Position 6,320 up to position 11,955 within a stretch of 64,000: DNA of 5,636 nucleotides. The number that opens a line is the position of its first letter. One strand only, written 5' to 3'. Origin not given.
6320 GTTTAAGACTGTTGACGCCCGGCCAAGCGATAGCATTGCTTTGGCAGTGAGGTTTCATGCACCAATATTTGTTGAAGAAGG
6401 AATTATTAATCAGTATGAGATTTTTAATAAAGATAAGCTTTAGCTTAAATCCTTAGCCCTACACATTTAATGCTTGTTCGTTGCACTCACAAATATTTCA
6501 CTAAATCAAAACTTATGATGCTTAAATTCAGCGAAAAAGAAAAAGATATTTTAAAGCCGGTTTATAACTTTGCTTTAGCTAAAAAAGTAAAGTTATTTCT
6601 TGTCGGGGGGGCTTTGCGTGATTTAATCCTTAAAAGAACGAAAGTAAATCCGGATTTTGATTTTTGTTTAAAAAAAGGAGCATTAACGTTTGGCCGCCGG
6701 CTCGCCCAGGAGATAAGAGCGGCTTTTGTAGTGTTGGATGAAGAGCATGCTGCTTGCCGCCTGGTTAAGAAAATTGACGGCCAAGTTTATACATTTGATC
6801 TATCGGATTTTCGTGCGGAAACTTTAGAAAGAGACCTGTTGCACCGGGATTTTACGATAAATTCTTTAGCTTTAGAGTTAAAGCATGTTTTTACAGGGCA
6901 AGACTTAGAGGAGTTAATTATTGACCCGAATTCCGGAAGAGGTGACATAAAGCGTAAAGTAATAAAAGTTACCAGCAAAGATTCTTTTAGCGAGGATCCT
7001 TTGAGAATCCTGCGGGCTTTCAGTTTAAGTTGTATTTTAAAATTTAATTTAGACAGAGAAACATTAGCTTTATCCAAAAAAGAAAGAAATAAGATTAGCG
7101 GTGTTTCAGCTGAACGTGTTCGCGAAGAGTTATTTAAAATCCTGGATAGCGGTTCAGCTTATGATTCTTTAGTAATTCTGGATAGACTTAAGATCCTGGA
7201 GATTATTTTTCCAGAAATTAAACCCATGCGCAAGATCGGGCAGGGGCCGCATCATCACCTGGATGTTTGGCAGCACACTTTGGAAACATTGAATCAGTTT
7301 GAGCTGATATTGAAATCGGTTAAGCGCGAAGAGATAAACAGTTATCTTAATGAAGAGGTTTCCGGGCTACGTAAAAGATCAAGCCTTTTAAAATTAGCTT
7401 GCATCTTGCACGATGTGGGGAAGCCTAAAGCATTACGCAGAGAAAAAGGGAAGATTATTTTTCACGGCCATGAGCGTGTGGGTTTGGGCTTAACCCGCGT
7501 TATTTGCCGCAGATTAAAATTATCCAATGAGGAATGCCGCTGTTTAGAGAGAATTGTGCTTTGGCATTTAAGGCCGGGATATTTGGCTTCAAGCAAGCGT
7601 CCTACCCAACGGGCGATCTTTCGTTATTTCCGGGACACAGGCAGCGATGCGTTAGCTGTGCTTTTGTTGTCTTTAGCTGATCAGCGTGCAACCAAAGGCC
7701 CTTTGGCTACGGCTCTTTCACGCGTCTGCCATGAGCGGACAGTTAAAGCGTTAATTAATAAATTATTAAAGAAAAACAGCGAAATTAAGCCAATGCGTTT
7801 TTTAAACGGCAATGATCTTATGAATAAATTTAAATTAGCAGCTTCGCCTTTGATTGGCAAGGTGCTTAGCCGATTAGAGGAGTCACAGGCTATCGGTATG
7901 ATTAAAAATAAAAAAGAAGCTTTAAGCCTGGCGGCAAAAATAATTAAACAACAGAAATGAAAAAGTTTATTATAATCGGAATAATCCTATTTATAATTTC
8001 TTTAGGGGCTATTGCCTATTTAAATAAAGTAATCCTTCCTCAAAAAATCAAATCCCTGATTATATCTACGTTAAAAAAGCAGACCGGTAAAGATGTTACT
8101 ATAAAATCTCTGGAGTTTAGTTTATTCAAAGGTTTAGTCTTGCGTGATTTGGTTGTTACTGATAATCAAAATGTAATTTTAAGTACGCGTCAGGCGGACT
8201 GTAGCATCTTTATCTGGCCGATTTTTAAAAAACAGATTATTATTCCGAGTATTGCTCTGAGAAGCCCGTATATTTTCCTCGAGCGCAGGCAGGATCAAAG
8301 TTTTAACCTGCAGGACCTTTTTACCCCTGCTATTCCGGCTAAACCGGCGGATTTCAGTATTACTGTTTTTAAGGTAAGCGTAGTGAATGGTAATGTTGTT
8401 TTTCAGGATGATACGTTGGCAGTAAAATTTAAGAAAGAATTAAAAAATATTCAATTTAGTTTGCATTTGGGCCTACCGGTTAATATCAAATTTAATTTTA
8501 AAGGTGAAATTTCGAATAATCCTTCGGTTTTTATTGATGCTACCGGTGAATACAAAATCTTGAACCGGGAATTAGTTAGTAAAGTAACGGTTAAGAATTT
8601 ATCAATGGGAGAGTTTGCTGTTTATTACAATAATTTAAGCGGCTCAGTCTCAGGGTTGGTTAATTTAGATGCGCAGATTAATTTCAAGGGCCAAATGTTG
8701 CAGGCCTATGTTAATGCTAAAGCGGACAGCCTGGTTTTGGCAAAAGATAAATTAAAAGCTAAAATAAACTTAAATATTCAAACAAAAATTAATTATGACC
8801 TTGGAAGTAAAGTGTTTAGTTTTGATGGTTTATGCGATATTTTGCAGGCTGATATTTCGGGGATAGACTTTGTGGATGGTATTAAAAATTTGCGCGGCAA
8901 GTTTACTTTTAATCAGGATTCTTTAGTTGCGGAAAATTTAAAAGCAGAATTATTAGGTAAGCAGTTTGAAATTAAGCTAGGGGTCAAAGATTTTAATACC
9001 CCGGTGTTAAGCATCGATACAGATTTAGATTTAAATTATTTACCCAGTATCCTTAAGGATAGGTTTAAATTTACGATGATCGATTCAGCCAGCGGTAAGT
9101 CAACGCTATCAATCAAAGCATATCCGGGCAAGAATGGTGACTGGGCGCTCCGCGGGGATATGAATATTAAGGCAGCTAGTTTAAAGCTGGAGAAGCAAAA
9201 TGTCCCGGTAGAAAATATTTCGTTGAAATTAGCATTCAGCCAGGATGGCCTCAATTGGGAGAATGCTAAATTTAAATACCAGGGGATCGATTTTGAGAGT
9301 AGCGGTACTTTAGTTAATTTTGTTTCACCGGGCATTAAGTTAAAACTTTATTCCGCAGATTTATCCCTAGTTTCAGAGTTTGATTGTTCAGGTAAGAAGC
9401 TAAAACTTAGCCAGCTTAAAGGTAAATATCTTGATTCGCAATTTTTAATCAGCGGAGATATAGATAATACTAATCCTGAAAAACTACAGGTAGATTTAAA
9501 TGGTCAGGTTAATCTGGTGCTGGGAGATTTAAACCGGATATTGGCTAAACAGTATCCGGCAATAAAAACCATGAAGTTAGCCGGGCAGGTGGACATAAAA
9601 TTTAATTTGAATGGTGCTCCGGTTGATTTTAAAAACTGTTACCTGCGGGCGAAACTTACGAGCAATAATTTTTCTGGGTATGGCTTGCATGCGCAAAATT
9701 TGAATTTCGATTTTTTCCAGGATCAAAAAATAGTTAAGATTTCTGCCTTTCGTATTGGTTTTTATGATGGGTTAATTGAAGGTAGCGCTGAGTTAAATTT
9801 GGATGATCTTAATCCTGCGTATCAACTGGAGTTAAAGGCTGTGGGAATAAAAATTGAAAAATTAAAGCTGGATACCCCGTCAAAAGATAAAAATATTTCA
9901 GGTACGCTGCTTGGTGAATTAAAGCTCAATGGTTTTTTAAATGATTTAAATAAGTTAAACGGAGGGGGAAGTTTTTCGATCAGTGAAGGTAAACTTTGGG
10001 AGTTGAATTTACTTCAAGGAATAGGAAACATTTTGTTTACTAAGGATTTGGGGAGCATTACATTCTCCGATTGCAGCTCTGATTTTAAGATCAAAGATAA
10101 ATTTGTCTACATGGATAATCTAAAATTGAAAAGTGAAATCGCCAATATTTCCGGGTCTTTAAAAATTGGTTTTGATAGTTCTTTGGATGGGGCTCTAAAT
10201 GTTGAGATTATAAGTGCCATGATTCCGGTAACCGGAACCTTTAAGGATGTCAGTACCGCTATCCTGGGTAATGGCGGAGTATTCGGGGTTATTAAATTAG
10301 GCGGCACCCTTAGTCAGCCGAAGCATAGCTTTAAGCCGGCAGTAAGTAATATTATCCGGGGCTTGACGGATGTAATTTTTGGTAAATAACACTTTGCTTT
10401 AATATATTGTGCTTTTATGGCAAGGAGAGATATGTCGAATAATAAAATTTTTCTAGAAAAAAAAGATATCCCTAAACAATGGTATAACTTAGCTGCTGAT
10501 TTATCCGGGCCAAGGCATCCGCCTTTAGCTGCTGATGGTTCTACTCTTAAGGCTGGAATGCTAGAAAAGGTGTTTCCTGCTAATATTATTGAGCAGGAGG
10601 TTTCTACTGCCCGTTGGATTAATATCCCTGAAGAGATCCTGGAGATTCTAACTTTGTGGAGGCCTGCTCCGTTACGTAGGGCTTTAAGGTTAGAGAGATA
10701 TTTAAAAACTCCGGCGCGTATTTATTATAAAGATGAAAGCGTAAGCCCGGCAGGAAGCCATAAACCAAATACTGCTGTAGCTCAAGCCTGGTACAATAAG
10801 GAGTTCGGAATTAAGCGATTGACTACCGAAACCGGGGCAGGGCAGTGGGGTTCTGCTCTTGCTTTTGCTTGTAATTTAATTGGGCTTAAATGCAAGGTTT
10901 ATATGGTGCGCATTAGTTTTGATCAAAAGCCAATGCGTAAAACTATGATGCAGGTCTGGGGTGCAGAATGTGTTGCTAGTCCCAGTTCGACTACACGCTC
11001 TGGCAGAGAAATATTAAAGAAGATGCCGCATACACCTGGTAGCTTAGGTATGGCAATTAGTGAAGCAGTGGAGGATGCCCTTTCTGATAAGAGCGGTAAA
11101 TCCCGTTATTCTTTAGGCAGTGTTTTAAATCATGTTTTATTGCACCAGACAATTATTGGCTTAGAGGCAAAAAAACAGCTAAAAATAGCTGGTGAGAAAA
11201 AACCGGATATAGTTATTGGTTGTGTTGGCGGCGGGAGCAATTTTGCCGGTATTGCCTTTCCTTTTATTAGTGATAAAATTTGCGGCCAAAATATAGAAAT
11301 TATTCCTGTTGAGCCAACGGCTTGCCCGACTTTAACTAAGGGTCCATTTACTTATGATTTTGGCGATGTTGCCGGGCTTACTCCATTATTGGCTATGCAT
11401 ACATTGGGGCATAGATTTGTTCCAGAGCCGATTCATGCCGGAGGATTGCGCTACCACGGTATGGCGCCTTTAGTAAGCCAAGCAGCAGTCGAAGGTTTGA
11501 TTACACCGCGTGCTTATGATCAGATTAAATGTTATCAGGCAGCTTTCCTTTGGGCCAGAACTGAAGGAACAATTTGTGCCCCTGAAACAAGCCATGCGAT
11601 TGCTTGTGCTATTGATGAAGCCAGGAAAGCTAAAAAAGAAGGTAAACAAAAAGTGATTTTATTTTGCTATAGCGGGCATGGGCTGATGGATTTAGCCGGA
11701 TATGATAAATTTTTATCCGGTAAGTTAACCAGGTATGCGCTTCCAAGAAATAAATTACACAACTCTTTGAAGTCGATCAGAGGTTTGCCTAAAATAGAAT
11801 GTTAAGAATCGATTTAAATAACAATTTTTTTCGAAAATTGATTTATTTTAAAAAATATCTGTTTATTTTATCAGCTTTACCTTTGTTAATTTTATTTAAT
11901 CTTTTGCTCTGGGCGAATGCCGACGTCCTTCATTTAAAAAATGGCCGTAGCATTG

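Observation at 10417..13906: Tightly coupled four-gene operon: TrpB2, membrane retropepsin-like protease, YjbQ, Macro/NUDIX fusion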

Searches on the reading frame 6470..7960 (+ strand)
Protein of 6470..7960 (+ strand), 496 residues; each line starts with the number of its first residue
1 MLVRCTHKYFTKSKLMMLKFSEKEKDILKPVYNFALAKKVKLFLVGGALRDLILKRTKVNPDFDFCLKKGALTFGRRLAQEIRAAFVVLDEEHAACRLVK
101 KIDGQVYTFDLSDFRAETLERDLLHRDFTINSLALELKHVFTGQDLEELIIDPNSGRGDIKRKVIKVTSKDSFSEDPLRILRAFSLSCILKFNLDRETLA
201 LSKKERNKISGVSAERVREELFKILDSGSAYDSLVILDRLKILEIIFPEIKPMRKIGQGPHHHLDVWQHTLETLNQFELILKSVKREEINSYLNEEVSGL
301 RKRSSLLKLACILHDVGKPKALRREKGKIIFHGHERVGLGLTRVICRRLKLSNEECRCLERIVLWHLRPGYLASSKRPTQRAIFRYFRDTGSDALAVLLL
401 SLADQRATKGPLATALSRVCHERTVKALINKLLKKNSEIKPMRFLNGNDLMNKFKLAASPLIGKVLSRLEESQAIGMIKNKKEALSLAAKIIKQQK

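Call 3: search_protein_families(library=pfam, proteins=[window:6470-7960:+], max_evalue=0.01)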
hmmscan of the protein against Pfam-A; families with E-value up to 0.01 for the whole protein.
window:6470-7960:+ (496 aa): 6 families
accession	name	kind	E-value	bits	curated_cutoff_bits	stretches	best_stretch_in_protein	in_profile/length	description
PF01743.26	PolyA_pol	-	9.3e-14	52.3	23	1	42-165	1-125/126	Poly A polymerase head domain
PF12627.12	PolyA_pol_RNAbd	-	1.1e-13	51.1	22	1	192-252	2-62/64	Probable RNA and SrmB- binding site of polymerase A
PF01966.28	HD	-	2.5e-08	34.6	22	1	266-404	1-111/116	HD domain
PF13735.12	tRNA_NucTran2_2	-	8.3e-08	32.8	27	1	445-485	105-145/149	tRNA nucleotidyltransferase domain 2 putative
PF21998.2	FERM_C1_MyoVII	-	0.0097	16.5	27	0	241-303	38-97/97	Myosin-X FERM PH domain-like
PF18019.7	Cas3_HD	-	0.0097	16.4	23.1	0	263-318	12-68/207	Cas3, HD domain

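Call 4: search_protein_families(library=ncbifam, proteins=[window:6470-7960:+], max_evalue=0.01)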
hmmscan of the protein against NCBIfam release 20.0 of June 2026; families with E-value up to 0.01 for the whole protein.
window:6470-7960:+ (496 aa): 15 families
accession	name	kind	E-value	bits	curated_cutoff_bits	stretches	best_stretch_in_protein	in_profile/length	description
TIGR02692.1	tRNA_CCA_actino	equivalog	7.8e-50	169.9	438.8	1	117-471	113-444/466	CCA tRNA nucleotidyltransferase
NF009814.0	PRK13299.1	equivalog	1.8e-29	103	290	2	118-295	104-271/396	CCA tRNA nucleotidyltransferase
NF008137.0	PRK10885.1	equivalog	1.9e-29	102.7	451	1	41-363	2-301/409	multifunctional CCA addition/repair protein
TIGR01942.1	pcnB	subfamily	1.1e-21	77.2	305.65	1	118-255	115-247/425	polynucleotide adenylyltransferase PcnB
NF009813.0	PRK13298.1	equivalog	5.1e-21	75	606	1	41-259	2-219/417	tRNA CCA-pyrophosphorylase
NF009811.0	PRK13296.1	equivalog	2.6e-18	66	469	1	41-255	2-213/360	CCA tRNA nucleotidyltransferase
TIGR01693.1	UTase_glnD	equivalog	4.8e-14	51.5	519.4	1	163-408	322-562/850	[protein-PII] uridylyltransferase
NF041569.1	A-tRNAntase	equivalog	5.5e-13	48.1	1440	1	42-292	482-730/880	A-adding tRNA nucleotidyltransferase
NF009812.0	PRK13297.1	equivalog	1.7e-11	43.9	624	1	40-253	12-222/364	tRNA CCA-pyrophosphorylase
NF003467.0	PRK05092.1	equivalog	1.8e-11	42.6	959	1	161-373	394-598/940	[protein-PII] uridylyltransferase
NF002895.0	PRK03381.1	equivalog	5.9e-11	41.2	631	1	174-408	328-541/782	[protein-PII] uridylyltransferase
NF008634.1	PRK11623.1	equivalog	1.4e-10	40.4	702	1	116-251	155-284/469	polynucleotide adenylyltransferase PcnB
TIGR00277.1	HDIG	domain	1.1e-06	28.4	27.6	1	282-350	21-73/84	HDIG domain-containing metalloprotein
TIGR01596.1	cas3_HD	equivalog_domain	2.3e-05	24.5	43.45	1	268-408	3-141/178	CRISPR-associated endonuclease Cas3''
NF001265.0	PRK00227.1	equivalog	0.00099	17.4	799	1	302-408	400-500/693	[protein-PII] uridylyltransferase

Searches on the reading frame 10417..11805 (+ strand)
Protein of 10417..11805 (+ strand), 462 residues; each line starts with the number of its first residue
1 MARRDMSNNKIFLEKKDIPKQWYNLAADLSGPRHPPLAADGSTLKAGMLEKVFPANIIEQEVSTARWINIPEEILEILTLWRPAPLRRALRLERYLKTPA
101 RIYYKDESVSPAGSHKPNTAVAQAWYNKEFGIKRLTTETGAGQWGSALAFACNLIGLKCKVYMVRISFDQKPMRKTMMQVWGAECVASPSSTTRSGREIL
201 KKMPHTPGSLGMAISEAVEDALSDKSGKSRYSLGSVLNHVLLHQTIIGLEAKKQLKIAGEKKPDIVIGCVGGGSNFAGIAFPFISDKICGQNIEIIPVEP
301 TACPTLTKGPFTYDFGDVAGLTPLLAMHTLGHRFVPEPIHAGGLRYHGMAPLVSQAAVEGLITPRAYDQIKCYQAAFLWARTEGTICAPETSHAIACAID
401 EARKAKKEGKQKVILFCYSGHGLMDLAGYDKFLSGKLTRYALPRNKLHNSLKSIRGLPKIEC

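Call 3: search_protein_families(library=pfam, proteins=[window:10417-11805:+], max_evalue=0.01)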
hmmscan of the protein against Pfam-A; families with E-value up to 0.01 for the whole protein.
window:10417-11805:+ (462 aa): 1 family
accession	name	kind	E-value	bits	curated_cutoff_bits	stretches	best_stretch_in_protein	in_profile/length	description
PF00291.31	PALP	-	2.2e-35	122.8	35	1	79-417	3-292/295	Pyridoxal-phosphate dependent enzyme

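Call 4: search_protein_families(library=ncbifam, proteins=[window:10417-11805:+], max_evalue=0.01)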
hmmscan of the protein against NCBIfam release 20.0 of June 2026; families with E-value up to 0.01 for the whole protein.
window:10417-11805:+ (462 aa): 24 families
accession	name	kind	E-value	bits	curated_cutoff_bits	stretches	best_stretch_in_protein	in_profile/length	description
NF009057.0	PRK12391.1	equivalog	4.4e-209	694.5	366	1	8-447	3-440/441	TrpB-like pyridoxal phosphate-dependent enzyme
TIGR01415.1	trpB_rel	hypoth_equivalog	2.1e-187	623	518.85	1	18-435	1-418/419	TrpB-like pyridoxal phosphate-dependent enzyme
NF010376.0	PRK13803.1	equivalog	5.1e-44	151.1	819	1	82-434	259-596/600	bifunctional phosphoribosylanthranilate isomerase/tryptophan synthase subunit beta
TIGR00263.1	trpB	equivalog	3.7e-43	148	392.45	1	82-427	49-379/385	tryptophan synthase subunit beta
NF010375.0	PRK13802.1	equivalog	1.9e-33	115.5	1386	1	81-433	324-673/695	bifunctional indole-3-glycerol phosphate synthase/tryptophan synthase subunit beta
NF004996.0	PRK06381.1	equivalog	8.8e-10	38.1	266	1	84-189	16-116/319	threonine synthase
NF006050.0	PRK08197.1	equivalog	3.2e-09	36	303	1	85-186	82-178/406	threonine synthase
NF006390.0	PRK08639.1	equivalog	6.8e-09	35.2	421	1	76-185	18-122/418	threonine ammonia-lyase IlvA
TIGR02079.1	THD1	equivalog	9.3e-09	34.5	440.55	2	242-308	152-212/410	threonine ammonia-lyase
TIGR01139.1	cysK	equivalog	4.8e-08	32.6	350.95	1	91-309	12-207/298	cysteine synthase A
NF006094.0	PRK08246.1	subfamily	7.9e-08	32.1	331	1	99-309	36-209/310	serine/threonine dehydratase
TIGR01136.1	cysKM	subfamily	1.1e-07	31.5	344.15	1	92-196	13-117/299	cysteine synthase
NF040741.1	ornith_OrtB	equivalog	1.1e-07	30.8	550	1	99-171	81-150/464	2-amino-4-oxopentanoate thiolase subunit OrtB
NF005292.0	PRK06815.1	equivalog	1.4e-07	30.9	371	1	82-188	20-121/320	threonine/serine dehydratase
NF007989.0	PRK10717.1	equivalog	4.6e-06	25.9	387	1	90-195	18-124/334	cysteine synthase A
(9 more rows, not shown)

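Call 9: find_encoding_contigs(protein=window:10417-11805:+, flank=10000, max_places=6)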
Protein window:10417-11805:+ (462 aa): no gene with exactly this product is on record in the collection.

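Call 27: search_protein_families(library=padloc, proteins=[window:10417-11805:+], max_evalue=0.001)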
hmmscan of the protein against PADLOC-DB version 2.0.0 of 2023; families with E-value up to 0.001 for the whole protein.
window:10417-11805:+ (462 aa): 0 families

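Call 34: search_solved_structures(query=window:10417-11805:+, max_evalue=1e-20)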
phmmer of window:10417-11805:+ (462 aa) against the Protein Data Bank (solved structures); distinct sequences matched with E-value up to 1e-20: 46.
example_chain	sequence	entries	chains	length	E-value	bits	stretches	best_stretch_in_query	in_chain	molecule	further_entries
6hul_B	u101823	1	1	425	5e-127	427.7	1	14-433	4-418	Tryptophan synthase beta chain 1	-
4qys_B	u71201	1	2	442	1.6e-114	386.5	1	10-442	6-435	Tryptophan synthase beta chain 2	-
6hte_B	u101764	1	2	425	6.2e-114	384.5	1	11-431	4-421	Tryptophan synthase beta chain 2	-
5dvz_A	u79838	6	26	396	2.4e-32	115.5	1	81-427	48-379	Tryptophan synthase beta chain 1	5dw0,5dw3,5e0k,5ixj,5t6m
1v8z_A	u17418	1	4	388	2.9e-32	115.2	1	81-426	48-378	Tryptophan synthase beta chain 1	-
6cut_A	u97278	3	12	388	3.1e-32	115.2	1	81-426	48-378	Tryptophan synthase beta chain 1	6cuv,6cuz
1wdw_B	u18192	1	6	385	3.4e-32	115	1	81-426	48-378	Tryptophan synthase beta chain 1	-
7rnp_A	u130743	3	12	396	4.8e-32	114.5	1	81-426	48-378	Tryptophan synthase beta chain 1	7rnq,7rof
6amc_A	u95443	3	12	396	5.7e-32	114.3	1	81-427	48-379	Tryptophan synthase beta chain 1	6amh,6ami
5vm5_A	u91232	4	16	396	6.6e-32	114.1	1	81-426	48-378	Tryptophan synthase beta chain 1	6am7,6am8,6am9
5kin_B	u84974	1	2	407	2.8e-31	112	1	72-427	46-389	Tryptophan synthase beta chain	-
5tcf_B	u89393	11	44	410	1.4e-30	109.8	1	80-427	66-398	Tryptophan synthase beta chain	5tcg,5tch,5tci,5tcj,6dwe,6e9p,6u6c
5ey5_B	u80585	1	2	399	1.4e-30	109.7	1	80-435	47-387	LBCA-b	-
4neg_A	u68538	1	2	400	1.5e-30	109.6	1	81-432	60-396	Tryptophan synthase beta chain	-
2o2e_A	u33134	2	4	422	1.5e-30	109.6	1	80-427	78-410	Tryptophan synthase beta chain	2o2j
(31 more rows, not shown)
